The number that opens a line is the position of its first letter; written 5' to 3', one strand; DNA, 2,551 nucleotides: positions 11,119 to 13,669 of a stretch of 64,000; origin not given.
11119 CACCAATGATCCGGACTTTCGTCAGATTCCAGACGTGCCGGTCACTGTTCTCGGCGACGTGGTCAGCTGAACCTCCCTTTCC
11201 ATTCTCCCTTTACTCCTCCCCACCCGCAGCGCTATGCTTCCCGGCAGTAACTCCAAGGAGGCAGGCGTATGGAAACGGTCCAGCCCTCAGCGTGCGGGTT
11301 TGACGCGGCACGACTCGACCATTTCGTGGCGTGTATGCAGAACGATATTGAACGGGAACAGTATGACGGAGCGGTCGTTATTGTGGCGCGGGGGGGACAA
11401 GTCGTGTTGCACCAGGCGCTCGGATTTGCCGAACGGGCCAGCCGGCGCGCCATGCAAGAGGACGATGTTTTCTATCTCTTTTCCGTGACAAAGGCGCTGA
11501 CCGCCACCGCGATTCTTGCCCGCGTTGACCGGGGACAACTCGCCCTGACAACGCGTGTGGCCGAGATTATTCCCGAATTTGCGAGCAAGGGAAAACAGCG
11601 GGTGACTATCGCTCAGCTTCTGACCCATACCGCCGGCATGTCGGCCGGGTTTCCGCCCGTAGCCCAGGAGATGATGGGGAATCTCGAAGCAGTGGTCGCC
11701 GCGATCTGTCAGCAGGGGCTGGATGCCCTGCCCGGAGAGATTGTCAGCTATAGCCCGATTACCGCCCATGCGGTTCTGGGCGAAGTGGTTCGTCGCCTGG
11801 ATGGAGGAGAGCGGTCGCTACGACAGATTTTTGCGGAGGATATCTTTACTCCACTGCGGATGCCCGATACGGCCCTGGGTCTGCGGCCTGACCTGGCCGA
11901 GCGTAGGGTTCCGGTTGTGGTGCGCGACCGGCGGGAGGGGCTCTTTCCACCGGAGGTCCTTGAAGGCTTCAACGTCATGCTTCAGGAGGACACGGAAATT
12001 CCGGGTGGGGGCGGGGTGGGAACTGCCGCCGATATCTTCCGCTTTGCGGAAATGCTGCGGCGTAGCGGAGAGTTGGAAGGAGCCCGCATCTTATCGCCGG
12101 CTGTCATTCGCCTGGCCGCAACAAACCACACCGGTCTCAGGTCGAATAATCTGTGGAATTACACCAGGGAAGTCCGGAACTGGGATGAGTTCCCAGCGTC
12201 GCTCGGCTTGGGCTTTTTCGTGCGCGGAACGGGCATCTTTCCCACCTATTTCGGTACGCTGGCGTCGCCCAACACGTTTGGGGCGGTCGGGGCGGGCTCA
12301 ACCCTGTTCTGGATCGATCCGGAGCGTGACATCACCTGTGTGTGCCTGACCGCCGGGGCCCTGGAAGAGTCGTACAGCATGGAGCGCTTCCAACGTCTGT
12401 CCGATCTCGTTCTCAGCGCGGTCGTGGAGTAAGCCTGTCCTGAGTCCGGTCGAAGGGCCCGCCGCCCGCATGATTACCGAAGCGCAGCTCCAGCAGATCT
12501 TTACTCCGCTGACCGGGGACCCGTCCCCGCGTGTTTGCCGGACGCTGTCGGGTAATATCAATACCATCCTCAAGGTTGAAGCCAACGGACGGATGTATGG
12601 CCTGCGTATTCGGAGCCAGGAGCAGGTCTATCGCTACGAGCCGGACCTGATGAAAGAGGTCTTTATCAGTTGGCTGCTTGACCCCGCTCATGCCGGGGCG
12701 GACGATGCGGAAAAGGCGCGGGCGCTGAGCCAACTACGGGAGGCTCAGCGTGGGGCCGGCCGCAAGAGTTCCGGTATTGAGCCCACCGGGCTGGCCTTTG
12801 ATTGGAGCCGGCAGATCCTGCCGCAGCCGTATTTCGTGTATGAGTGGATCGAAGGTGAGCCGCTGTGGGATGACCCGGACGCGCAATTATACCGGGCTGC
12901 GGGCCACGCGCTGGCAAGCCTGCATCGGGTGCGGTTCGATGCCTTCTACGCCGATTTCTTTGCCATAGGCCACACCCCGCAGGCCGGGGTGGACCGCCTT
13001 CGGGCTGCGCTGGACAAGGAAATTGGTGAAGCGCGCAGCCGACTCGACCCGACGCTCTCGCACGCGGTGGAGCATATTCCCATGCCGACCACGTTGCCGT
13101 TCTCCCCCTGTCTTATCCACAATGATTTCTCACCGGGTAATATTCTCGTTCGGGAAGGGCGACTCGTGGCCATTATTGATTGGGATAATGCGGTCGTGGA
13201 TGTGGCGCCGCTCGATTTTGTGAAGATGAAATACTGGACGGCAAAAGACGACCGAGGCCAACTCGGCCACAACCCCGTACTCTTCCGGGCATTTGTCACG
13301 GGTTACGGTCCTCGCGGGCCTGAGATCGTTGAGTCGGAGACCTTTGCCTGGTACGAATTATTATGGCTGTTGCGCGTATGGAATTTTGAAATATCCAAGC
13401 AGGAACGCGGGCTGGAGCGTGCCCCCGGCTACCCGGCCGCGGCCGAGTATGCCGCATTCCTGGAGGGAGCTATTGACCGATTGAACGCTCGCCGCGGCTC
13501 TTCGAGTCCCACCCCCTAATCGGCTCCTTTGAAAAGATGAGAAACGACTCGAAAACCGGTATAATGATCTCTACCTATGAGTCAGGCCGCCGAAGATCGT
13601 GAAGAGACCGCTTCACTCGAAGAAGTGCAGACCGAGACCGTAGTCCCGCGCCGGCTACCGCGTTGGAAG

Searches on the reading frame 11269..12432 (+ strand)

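Call 61: search_protein_families(library=pfam, proteins=[window:11269-12432:+], max_evalue=0.001)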
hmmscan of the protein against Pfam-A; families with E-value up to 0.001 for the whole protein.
window:11269-12432:+ (387 aa): 1 family
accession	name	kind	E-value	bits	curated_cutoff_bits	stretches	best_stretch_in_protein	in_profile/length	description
PF00144.29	Beta-lactamase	-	4.1e-63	214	27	1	21-367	3-314/329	Beta-lactamase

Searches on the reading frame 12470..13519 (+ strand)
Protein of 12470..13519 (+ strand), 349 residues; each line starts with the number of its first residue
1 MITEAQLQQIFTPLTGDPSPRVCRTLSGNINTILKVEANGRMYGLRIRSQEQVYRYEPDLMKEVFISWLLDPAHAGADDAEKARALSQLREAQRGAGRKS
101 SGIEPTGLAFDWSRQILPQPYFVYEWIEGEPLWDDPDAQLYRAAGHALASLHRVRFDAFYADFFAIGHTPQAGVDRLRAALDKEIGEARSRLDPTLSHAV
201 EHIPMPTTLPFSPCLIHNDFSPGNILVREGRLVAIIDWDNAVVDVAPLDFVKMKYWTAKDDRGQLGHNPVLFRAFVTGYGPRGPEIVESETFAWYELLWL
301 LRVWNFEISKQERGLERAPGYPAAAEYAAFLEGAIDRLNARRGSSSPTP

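Call 61: search_protein_families(library=pfam, proteins=[window:12470-13519:+], max_evalue=0.001)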
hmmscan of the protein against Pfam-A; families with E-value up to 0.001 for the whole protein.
window:12470-13519:+ (349 aa): 1 family
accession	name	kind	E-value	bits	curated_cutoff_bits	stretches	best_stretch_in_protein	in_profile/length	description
PF01636.29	APH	-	5.7e-22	79.1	23.2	1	105-265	56-222/239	Phosphotransferase enzyme family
